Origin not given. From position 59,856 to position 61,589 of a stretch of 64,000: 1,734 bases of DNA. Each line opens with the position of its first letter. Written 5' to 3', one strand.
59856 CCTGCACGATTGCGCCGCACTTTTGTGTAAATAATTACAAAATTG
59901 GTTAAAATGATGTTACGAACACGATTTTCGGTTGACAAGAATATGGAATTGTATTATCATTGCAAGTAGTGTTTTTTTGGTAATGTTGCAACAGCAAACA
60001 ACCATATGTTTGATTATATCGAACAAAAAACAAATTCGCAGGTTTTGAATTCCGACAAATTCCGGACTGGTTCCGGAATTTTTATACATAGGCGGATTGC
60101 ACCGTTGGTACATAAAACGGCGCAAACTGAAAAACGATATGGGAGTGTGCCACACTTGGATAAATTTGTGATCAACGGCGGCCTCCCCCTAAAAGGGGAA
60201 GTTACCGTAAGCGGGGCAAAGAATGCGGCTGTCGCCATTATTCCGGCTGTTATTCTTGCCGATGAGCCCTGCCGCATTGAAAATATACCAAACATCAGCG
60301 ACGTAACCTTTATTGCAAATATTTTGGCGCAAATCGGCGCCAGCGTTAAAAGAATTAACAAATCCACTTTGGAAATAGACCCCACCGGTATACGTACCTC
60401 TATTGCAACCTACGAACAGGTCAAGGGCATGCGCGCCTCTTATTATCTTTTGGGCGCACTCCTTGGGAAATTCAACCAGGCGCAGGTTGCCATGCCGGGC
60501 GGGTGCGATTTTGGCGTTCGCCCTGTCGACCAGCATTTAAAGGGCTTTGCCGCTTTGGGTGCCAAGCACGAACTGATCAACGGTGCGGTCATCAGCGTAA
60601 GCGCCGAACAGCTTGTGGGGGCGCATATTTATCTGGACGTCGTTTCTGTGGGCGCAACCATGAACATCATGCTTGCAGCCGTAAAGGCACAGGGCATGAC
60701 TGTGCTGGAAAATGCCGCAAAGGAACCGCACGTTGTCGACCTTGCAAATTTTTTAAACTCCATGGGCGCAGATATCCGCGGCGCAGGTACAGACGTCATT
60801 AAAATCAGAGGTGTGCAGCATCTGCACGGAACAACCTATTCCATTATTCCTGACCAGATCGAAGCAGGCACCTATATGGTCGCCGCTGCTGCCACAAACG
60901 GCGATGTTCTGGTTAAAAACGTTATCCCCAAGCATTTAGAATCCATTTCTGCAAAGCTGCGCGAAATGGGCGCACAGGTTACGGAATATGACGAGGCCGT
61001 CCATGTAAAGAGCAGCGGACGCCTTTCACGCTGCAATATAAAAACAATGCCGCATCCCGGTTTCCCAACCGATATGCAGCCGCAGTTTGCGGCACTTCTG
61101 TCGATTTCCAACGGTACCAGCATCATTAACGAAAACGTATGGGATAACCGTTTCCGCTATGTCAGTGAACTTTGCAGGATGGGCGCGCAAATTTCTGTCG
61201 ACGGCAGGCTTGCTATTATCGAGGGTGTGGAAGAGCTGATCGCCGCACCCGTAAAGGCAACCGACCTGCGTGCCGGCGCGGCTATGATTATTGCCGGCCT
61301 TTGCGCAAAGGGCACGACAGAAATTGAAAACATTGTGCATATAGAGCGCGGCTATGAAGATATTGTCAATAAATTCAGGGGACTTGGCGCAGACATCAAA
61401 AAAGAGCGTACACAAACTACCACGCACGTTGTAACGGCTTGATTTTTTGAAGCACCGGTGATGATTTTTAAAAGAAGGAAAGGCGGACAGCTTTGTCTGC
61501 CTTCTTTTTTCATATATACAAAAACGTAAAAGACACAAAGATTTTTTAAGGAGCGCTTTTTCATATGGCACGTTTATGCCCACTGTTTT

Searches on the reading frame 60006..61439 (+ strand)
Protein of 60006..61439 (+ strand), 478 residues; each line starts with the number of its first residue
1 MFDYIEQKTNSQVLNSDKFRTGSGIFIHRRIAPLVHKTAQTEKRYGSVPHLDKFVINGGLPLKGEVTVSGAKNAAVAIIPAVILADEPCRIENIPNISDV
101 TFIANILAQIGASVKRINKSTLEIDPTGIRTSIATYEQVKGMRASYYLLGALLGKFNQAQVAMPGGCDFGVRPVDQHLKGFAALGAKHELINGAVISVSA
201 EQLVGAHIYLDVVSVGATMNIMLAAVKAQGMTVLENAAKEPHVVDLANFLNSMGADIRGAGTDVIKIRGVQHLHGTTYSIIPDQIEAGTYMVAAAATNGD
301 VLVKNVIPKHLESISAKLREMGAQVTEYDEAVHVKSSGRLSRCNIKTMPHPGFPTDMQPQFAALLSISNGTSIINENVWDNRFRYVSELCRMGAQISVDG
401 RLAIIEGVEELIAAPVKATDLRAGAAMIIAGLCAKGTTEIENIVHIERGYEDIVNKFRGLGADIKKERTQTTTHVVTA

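Call 43: find_encoding_contigs(protein=window:60006-61439:+, flank=10000, max_places=1)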
Protein window:60006-61439:+ (478 aa): 24 contigs read that carry it; 1 place shown.
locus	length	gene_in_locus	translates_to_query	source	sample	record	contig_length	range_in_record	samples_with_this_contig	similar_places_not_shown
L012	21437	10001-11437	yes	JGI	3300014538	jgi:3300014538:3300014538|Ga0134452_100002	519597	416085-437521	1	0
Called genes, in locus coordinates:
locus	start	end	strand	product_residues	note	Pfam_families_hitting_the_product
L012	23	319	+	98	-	-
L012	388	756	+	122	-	-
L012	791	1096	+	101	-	-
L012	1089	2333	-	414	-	PF00171:Aldedh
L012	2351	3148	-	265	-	PF00696:AA_kinase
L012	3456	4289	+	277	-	PF04389:Peptidase_M28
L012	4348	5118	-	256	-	PF02463:SMC_N, PF09818:ABC_ATPase (faint), PF00005:ABC_tran, PF13304:AAA_21 (weak)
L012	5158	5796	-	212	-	PF00528:BPD_transp_1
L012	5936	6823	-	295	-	PF00497:SBP_bac_3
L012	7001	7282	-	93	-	PF13451:zf_Tbcl, PF23477:zf_Tbcl_2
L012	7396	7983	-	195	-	PF04542:Sigma70_r2, PF08281:Sigma70_r4_2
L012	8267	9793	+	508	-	PF05362:Lon_C, PF13541:ChlI, PF00493:MCM (faint), PF01078:Mg_chelatase, PF00158:Sigma54_activat (weak), PF07728:AAA_5, PF13335:Mg_chelatase_C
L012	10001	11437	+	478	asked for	PF00275:EPSP_synthase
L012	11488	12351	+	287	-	PF00753:Lactamase_B, PF23023:Anti-Pycsar_Apyc1, PF12706:Lactamase_B_2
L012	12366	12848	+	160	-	PF02590:SPOUT_MTase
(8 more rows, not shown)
